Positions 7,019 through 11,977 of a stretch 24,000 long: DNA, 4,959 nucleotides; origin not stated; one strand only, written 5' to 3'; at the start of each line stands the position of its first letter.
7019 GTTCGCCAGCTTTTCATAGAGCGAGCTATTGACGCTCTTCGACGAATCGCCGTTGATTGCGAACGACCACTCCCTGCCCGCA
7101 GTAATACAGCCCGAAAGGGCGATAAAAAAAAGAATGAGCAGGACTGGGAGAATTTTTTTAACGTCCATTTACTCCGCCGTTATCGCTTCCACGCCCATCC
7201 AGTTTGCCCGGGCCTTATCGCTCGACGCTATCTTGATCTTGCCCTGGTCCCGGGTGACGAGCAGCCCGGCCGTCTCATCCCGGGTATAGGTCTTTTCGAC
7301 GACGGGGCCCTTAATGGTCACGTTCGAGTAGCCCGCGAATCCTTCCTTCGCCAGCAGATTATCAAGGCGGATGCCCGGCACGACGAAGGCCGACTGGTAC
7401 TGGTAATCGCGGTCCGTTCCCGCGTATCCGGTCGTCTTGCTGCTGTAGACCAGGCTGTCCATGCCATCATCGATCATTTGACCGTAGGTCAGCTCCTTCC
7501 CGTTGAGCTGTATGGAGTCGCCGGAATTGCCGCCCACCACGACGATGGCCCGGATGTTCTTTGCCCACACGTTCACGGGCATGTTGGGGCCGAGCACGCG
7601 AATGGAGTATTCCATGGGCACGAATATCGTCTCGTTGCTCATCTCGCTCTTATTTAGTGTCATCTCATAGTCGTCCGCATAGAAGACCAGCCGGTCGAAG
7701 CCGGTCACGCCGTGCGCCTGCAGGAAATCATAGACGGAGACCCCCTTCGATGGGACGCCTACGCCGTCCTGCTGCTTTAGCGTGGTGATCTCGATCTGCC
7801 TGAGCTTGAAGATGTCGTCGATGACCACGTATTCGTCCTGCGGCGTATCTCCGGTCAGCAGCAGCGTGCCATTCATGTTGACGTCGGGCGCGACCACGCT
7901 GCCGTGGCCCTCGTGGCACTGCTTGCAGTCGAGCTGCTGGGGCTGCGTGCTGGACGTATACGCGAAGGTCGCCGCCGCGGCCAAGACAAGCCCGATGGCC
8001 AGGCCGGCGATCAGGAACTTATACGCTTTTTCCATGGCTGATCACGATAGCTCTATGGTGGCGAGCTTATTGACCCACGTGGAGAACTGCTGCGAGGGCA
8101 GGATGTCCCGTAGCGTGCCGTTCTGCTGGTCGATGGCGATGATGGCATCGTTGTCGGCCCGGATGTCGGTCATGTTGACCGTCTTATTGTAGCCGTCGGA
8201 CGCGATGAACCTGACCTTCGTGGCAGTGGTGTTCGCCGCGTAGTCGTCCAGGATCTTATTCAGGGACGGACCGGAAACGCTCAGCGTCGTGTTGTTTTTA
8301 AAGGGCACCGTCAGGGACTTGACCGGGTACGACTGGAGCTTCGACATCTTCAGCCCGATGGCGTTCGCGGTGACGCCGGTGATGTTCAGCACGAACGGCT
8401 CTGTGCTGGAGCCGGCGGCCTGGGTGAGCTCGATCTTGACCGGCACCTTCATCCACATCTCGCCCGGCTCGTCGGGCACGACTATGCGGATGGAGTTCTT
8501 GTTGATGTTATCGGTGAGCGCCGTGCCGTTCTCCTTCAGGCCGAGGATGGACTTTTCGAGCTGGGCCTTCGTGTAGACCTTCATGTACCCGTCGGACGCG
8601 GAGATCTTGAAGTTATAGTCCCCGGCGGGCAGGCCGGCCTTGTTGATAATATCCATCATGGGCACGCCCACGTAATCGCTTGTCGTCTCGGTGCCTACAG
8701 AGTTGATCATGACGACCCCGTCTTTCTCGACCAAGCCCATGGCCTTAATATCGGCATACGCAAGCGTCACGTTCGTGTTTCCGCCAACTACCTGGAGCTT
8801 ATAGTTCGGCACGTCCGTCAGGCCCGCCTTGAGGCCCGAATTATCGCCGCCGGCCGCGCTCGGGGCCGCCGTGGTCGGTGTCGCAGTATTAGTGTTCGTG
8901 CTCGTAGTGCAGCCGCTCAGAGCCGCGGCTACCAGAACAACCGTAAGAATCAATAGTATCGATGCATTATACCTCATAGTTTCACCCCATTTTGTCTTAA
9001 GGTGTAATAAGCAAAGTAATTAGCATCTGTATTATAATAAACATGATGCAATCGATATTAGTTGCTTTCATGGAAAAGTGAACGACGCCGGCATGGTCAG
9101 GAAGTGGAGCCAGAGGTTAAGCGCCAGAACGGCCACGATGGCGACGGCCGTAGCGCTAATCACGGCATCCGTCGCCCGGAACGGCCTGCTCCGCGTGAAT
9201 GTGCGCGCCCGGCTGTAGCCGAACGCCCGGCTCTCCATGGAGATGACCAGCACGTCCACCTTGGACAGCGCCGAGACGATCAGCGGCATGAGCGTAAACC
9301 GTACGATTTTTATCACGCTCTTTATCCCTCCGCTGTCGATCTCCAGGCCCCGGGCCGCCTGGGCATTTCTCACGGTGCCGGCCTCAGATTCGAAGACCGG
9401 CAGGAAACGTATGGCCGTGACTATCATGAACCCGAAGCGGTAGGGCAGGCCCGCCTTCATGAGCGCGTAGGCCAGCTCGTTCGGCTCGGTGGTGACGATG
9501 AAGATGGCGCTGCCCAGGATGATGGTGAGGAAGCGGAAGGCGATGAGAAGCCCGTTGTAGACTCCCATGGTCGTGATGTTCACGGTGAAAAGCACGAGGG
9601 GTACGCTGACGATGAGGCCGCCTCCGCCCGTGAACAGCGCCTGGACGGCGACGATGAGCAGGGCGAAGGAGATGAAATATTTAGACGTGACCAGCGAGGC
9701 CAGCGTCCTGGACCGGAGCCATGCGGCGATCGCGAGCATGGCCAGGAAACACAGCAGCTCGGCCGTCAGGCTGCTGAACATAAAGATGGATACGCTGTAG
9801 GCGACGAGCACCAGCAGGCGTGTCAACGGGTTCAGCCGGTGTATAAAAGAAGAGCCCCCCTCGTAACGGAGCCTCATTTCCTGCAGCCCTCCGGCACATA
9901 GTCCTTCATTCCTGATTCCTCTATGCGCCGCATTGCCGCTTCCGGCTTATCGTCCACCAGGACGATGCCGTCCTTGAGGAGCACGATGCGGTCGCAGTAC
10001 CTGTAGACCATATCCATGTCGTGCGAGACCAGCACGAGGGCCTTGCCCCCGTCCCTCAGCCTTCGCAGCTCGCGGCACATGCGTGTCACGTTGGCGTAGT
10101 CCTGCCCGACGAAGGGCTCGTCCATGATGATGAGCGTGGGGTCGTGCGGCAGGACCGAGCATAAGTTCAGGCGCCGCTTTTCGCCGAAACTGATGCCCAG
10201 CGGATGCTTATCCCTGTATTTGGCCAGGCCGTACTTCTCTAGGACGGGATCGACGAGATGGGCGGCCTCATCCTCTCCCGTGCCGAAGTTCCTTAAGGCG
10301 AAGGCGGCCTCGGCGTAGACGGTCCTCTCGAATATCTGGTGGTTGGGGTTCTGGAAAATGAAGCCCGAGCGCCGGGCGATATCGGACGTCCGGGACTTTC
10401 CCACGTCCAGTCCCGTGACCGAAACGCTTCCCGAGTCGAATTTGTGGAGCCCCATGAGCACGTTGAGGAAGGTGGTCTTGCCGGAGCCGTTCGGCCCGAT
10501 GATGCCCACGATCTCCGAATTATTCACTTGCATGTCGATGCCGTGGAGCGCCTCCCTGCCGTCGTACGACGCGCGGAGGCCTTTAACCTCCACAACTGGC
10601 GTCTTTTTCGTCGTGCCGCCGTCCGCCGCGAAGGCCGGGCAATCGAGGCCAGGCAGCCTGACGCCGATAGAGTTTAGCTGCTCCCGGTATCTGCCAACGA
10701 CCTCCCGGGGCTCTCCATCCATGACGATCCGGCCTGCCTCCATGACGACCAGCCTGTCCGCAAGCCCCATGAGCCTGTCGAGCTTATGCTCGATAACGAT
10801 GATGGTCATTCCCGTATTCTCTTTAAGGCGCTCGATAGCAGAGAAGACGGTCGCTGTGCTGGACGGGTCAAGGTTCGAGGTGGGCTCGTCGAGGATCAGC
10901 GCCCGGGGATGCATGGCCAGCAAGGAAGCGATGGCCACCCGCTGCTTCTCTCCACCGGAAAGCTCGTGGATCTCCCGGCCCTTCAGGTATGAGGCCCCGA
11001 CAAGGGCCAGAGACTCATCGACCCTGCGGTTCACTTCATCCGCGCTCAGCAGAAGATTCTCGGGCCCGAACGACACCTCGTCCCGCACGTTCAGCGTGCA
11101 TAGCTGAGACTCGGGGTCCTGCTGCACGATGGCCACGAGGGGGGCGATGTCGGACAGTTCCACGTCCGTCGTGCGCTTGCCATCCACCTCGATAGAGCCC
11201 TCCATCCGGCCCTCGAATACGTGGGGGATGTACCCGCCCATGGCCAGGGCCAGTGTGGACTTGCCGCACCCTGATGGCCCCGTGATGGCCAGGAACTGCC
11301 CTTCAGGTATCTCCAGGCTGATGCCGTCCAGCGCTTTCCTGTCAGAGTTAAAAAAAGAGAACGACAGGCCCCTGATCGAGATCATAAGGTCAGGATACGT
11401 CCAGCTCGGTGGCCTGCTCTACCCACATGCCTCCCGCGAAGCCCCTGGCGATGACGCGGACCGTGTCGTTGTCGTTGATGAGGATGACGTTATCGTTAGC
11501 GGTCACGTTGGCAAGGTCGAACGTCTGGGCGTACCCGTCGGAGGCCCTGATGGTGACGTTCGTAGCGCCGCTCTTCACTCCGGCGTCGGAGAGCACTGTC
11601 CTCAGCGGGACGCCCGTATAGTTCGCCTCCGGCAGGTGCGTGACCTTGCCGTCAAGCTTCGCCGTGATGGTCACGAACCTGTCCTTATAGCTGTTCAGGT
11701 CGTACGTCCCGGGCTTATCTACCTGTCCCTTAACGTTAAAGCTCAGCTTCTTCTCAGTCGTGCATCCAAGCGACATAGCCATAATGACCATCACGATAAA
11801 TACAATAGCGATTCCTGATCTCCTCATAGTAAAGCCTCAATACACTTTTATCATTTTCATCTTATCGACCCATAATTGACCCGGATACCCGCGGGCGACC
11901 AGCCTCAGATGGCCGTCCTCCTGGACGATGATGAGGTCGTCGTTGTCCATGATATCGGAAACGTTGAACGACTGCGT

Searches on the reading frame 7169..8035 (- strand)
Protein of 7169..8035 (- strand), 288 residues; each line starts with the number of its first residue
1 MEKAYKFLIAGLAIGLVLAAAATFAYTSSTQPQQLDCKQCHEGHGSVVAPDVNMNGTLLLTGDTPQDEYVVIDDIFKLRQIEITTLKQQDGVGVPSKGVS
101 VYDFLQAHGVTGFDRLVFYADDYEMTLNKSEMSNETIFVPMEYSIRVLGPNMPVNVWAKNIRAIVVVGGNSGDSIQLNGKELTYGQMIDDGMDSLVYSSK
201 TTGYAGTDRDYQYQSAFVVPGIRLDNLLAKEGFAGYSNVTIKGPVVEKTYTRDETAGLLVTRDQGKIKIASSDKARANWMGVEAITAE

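Call 3: search_protein_families(library=pfam, proteins=[window:7169-8035:-], max_evalue=0.01)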
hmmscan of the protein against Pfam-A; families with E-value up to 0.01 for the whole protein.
window:7169-8035:- (288 aa): 0 families

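Call 4: search_protein_families(library=ncbifam, proteins=[window:7169-8035:-], max_evalue=0.01)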
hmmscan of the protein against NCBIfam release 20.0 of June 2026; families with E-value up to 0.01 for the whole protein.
window:7169-8035:- (288 aa): 0 families

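Call 34: find_homologous_proteins(query=window:7169-8035:-)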
Query window:7169-8035:- (288 aa): 61 proteins with E <= 0.001 among 6410 candidates.
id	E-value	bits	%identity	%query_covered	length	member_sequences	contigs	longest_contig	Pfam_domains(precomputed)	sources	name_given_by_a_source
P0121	9.5e-188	640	100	100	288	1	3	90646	-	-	-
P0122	1.4e-160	551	82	100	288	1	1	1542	-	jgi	jgi:hypothetical protein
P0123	4.8e-160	549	84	100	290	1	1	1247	-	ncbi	-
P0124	7.3e-160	549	83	100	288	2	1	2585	-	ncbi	-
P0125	5.2e-158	543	83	100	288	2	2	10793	-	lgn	-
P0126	1.3e-157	541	82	100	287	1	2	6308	-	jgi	jgi:hypothetical protein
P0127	1.1e-156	538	81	100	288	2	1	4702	-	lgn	-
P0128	1.2e-156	538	81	100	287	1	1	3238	-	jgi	jgi:hypothetical protein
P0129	2.5e-155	534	81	100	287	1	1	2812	-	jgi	jgi:hypothetical protein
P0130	9.9e-155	532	79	99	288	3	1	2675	-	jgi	jgi:hypothetical protein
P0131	1.6e-152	525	81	98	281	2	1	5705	-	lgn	-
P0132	2.3e-148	511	79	100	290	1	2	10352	-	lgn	-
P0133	1.6e-144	499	78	100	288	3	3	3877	-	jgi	-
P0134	1.9e-140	485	74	100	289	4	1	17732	-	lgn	-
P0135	7.7e-136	470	72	100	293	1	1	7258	-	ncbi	-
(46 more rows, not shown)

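Call 54: predict_structure(alignment_id=A4)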
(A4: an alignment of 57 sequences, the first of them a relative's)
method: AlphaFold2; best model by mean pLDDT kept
length: 288 residues; sequences in the alignment: 57
mean_pLDDT: 85.0   pTM: 0.76
mean pLDDT of the five models: 85.0, 84.2, 84.1, 81.6, 80.9
residues with pLDDT >= 90: 168; 70-90: 79; 50-70: 19; < 50: 22
segments of 3 or more residues with pLDDT < 50: 30-32, 34-36, 38-50, 52-54
pLDDT, mean of each block of 10 residues (from residue 1): 72 77 58 45 42 69 93 92 83 87 96 95 90 92 82 78 93 93 96 90 91 91 96 95 96 94 92 92 97
secondary structure, 60 per line:
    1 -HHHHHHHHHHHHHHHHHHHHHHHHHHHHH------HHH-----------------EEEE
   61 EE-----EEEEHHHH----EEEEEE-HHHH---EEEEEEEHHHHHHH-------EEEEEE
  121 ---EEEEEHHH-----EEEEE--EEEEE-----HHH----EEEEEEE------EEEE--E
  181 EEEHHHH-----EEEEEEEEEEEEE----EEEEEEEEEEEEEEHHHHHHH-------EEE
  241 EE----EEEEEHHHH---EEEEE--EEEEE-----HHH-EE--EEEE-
elements in order: H2-30 E57-62 E68-71 H72-75 E80-85 H87-90 E94-100 H101-107 E115-120 E124-128 E137-141 E144-148 E161-167 E174-177 E180-183 H184-187 E193-205 E210-223 H224-230 E238-242 E247-251 H252-255 E259-263 E266-270 E284-287

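Call 56: fold_search(model_id=the predicted structure, library=pdb)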
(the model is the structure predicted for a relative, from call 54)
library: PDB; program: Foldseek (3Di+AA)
matches with E <= 10: 445; with E <= 0.001: 3
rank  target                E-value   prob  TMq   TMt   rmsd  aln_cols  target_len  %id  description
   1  2xts_A                6.2e-04  1.00  0.31  0.24  19.8       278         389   10  Crystal Structure of the Sulfane Dehydrogenase SoxCD from Paracoccus pantotrophus (released 2010-12-08)
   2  2c9x_A                8.2e-04  1.00  0.33  0.26  20.4       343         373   10  Sulfite dehydrogenase from Starkeya Novella Y236F mutant (released 2006-08-16)
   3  2blf_A                9.7e-04  0.99  0.31  0.25  20.5       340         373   10  Sulfite dehydrogenase from Starkeya Novella (released 2005-04-28)
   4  4pw3_B                1.9e-03  0.98  0.31  0.25  20.4       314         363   12  Crystal structure of the sulfite dehydrogenase SorT from Sinorhizobium meliloti (released 2015-06-03)
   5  5k3x_A                2.4e-03  0.97  0.30  0.26  20.4       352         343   11  Crystal Structure of the sulfite dehydrogenase, SorT R78K mutant from Sinorhizobium meliloti (released 2017-05-24)
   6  4pw3_A                3.1e-03  0.97  0.31  0.25  20.4       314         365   12  Crystal structure of the sulfite dehydrogenase SorT from Sinorhizobium meliloti (released 2015-06-03)
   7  1xdy_F                3.9e-03  1.00  0.31  0.34   4.1       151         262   16  Structural and Biochemical Identification of a Novel Bacterial Oxidoreductase, W-containing cofactor (released 2004-10-12)
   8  1xdy_B                4.1e-03  1.00  0.32  0.35   3.8       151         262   14  Structural and Biochemical Identification of a Novel Bacterial Oxidoreductase, W-containing cofactor (released 2004-10-12)
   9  1ogp_A                4.1e-03  0.94  0.29  0.22  21.7       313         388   14  The crystal structure of plant sulfite oxidase provides insight into sulfite oxidation in plants and animals (released 2003-10-09)
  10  5k3x_B                5.1e-03  0.94  0.30  0.26  20.3       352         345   10  Crystal Structure of the sulfite dehydrogenase, SorT R78K mutant from Sinorhizobium meliloti (released 2017-05-24)
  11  7kom                  5.4e-03  1.00  0.30  0.58   3.8       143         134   15  High Resolution Crystal Structure of Putative Pterin Binding Protein PruR (VV2_1280) from Vibrio vulnificus CMCP6 (released 2021-11-17)
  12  3hbg                  7.6e-03  0.91  0.29  0.24  21.5       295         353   11  Structure of recombinant Chicken Liver Sulfite Oxidase mutant C185S (released 2010-04-14)
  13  2bih                  8.9e-03  0.84  0.28  0.19  22.8       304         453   10  crystal structure of the Molybdenum-containing nitrate reducing fragment of Pichia angusta assimilatory nitrate reductas (released 2005-03-30)
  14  5wa0_A                1.1e-02  0.94  0.32  0.26  20.4       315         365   13  Crystal Structure of the sulfite dehydrogenase, SorT R78Q mutant from Sinorhizobium meliloti (released 2017-10-25)
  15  1xdy_D                1.1e-02  1.00  0.32  0.35   4.1       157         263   15  Structural and Biochemical Identification of a Novel Bacterial Oxidoreductase, W-containing cofactor (released 2004-10-12)
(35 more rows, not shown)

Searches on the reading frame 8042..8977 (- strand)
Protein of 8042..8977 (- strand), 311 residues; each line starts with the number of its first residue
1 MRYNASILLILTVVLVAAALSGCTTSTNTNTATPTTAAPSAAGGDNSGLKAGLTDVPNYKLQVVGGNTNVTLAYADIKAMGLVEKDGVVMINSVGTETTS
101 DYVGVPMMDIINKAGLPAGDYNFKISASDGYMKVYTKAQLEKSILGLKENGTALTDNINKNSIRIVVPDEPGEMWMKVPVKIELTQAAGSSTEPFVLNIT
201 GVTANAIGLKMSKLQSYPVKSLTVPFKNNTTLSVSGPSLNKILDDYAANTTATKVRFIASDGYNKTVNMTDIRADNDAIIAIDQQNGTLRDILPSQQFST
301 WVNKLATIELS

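Call 3: search_protein_families(library=pfam, proteins=[window:8042-8977:-], max_evalue=0.01)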
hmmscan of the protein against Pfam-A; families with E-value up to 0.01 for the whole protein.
window:8042-8977:- (311 aa): 1 family
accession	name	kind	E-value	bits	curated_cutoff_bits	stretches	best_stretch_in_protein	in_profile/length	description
PF00174.25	Oxidored_molyb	-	2.7e-10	40.5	24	1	56-188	9-164/169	Oxidoreductase molybdopterin binding domain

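Call 4: search_protein_families(library=ncbifam, proteins=[window:8042-8977:-], max_evalue=0.01)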
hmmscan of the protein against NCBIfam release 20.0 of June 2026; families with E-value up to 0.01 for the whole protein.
window:8042-8977:- (311 aa): 2 families
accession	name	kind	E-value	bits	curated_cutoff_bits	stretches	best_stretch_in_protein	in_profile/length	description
NF041762.1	diheme_GEGP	equivalog_domain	3.2e-08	33.1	300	2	233-276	159-203/359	GEGP motif-containing diheme protein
TIGR04555.1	sulfite_DH_soxC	equivalog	0.00018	20.6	420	1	94-189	162-259/408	sulfite dehydrogenase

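Call 46: search_solved_structures(query=window:8042-8977:-, max_evalue=1)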
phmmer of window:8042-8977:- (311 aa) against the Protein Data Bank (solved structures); distinct sequences matched with E-value up to 1: 1.
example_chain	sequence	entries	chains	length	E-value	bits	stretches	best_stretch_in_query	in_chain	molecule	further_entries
2xts_A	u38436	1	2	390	0.094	15.5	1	71-188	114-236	SULFITE DEHYDROGENASE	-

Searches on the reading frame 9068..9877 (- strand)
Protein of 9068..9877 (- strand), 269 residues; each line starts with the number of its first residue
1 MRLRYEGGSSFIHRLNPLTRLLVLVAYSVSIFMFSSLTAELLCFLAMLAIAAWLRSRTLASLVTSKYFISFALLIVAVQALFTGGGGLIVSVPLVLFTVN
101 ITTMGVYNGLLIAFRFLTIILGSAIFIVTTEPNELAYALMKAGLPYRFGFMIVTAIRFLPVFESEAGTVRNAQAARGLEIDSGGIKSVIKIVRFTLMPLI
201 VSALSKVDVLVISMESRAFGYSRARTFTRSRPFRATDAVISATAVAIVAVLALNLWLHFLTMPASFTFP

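Call 3: search_protein_families(library=pfam, proteins=[window:9068-9877:-], max_evalue=0.01)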
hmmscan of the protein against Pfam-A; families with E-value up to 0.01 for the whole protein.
window:9068-9877:- (269 aa): 1 family
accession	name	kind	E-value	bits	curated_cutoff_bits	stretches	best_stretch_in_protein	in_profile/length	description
PF02361.21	CbiQ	-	1e-28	100.9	25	1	9-221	2-210/216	Cobalt transport protein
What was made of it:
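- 9068..9877 (-): ECF T-component (CbiQ family). PF02361 at 100.9 bits (call 3).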

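Call 4: search_protein_families(library=ncbifam, proteins=[window:9068-9877:-], max_evalue=0.01)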
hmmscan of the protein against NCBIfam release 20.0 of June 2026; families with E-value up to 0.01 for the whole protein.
window:9068-9877:- (269 aa): 1 family
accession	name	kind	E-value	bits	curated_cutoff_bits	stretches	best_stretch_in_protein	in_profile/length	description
TIGR02454.1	ECF_T_CbiQ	equivalog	3.6e-13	49.8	111.8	1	15-217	1-200/200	cobalt ECF transporter T component CbiQ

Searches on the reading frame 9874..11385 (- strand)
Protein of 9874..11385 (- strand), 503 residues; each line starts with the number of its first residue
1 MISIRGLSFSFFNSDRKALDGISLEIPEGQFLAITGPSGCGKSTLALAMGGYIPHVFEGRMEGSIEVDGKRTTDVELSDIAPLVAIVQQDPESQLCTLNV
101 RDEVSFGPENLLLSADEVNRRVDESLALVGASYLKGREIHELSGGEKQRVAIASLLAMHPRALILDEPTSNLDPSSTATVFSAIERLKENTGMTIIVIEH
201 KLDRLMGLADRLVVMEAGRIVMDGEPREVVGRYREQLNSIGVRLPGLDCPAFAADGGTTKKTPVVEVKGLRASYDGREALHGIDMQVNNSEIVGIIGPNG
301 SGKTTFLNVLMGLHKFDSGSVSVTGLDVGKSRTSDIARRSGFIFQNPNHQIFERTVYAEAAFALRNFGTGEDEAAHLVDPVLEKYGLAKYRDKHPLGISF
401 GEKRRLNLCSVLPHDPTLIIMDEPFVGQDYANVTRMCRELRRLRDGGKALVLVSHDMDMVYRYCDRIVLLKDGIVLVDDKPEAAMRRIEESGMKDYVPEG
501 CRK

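Call 3: search_protein_families(library=pfam, proteins=[window:9874-11385:-], max_evalue=0.01)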
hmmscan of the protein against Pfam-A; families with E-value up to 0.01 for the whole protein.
window:9874-11385:- (503 aa): 34 families (the best 25 are shown)
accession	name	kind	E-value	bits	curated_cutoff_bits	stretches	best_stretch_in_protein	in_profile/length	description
PF00005.33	ABC_tran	-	4e-55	186.6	25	2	19-170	1-137/137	ABC transporter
PF13304.12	AAA_21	-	4.6e-17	63.5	27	2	116-196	211-294/304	AAA domain, putative AbiEii toxin, Type IV TA system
PF02463.25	SMC_N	-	2e-13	50.7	40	1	30-212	25-208/220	RecF/RecN/SMC N terminal domain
PF13238.12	AAA_18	-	3.3e-09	37.7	29.4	0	293-391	1-90/128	AAA domain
PF13555.12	AAA_29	-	3.5e-08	33.5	27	1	281-311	13-47/61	P-loop containing region of AAA domain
PF13476.12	AAA_23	-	5.9e-08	34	27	1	283-310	15-39/201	AAA domain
PF13481.12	AAA_25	-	7.9e-07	29.3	27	0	26-48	30-52/195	AAA domain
PF13558.12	SbcC_Walker_B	-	1.7e-06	28.6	27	0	137-185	28-89/90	SbcC/RAD50-like, Walker B motif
PF13401.12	AAA_22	-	3.5e-06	27.8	27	0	30-48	6-24/130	AAA domain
PF03193.22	RsgA_GTPase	-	4.3e-06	27.1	30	0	272-330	89-145/174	RsgA GTPase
PF03215.21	Rad17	-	4.5e-06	27.2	23.8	1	17-45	33-61/186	Rad17 P-loop domain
PF02562.22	PhoH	-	4.6e-06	26.7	27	0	286-321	15-49/205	PhoH-like protein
PF13479.12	AAA_24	-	6.2e-06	26.6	27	0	32-79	5-47/195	AAA domain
PF13191.12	AAA_16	-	5.4e-05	24.2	32.6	0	27-54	22-49/167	AAA ATPase domain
PF13173.12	AAA_14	-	5.6e-05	23.6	27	0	30-50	3-23/129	AAA domain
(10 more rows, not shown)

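Call 4: search_protein_families(library=ncbifam, proteins=[window:9874-11385:-], max_evalue=0.01)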
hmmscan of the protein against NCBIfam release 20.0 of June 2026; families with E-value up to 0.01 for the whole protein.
window:9874-11385:- (503 aa): 210 families (the best 25 are shown)
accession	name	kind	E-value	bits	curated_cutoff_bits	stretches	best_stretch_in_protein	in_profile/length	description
TIGR04521.1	ECF_ATPase_2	equivalog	3.7e-115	383.8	330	2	5-246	4-248/279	energy-coupling factor transporter ATPase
TIGR04520.1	ECF_ATPase_1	equivalog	1.1e-112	375.9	315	2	2-246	1-239/269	energy-coupling factor transporter ATPase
NF010158.0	PRK13637.1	equivalog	1.5e-98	329.4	390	2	15-246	19-248/287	energy-coupling factor transporter ATPase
TIGR01166.1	cbiO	subfamily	1.5e-91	305.1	211.8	2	12-203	1-188/190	cobalt ABC transporter, ATP-binding protein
NF010157.0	PRK13636.1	equivalog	1.8e-89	299.7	463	2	4-246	8-245/285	cobalt transporter ATP-binding subunit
NF010156.0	PRK13635.1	equivalog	5.7e-89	298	392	2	2-245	6-242/279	energy-coupling factor ABC transporter ATP-binding protein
NF010171.0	PRK13652.1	equivalog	8.5e-89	297.3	476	2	2-246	4-241/277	cobalt transporter ATP-binding subunit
NF010155.0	PRK13634.1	equivalog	3.3e-81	272.8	413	2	15-245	19-248/290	energy-coupling factor ABC transporter ATP-binding protein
NF010068.0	PRK13548.1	equivalog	1.8e-79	266.5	261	2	3-230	7-231/261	heme ABC transporter ATP-binding protein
NF010170.0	PRK13651.1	equivalog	8.7e-76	254.8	432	3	16-230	20-253/308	cobalt transporter ATP-binding subunit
NF010167.0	PRK13648.1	subfamily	6.3e-74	248.7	241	2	2-245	8-244/269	energy-coupling factor transporter ATPase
NF006987.0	PRK09452.1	equivalog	1.5e-73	247.6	482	2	2-230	18-236/378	spermidine/putrescine ABC transporter ATP-binding protein PotA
TIGR03265.1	PhnT2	equivalog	2.2e-72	244.3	457.7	2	15-230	16-223/353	putative 2-aminoethylphosphonate ABC transporter ATP-binding protein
NF010166.0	PRK13646.1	equivalog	1.6e-71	240.9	458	2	16-245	20-248/286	energy-coupling factor transporter ATPase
NF043075.1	MMSYN1_0197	equivalog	3.8e-70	236.5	550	2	14-230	13-221/341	spermidine/putrescine ABC transporter ATP-binding protein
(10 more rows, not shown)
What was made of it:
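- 9874..11385 (-): Fused ECF ATPase (EcfA-A'). TIGR04521 at 383.8 bits (call 4).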

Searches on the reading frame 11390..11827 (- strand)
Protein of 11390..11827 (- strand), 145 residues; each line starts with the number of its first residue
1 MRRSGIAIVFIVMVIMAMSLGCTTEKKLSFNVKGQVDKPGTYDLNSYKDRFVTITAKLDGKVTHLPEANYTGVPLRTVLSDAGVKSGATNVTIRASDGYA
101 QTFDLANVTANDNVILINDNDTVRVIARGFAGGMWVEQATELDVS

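Call 3: search_protein_families(library=pfam, proteins=[window:11390-11827:-], max_evalue=0.01)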
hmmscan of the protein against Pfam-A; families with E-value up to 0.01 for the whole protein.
window:11390-11827:- (145 aa): 1 family
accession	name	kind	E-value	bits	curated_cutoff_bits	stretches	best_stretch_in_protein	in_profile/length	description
PF00174.25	Oxidored_molyb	-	4.9e-08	33.2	24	1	28-116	12-123/169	Oxidoreductase molybdopterin binding domain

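Call 4: search_protein_families(library=ncbifam, proteins=[window:11390-11827:-], max_evalue=0.01)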
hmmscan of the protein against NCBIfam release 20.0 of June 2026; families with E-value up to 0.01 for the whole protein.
window:11390-11827:- (145 aa): 4 families
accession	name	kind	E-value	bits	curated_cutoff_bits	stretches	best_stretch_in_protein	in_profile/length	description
NF041762.1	diheme_GEGP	equivalog_domain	2.5e-07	30.2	300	1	68-110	158-201/359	GEGP motif-containing diheme protein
TIGR04555.1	sulfite_DH_soxC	equivalog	6.1e-05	22.2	420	1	67-117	167-217/408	sulfite dehydrogenase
NF052245.1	SorA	equivalog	0.00026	19.9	600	1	67-98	151-182/396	SorA family sulfite dehydrogenase catalytic subunit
NF000372.1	D_ala_D_lac_VanI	exception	0.0094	15.3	700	0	18-79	9-69/341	D-alanine--(R)-lactate ligase VanI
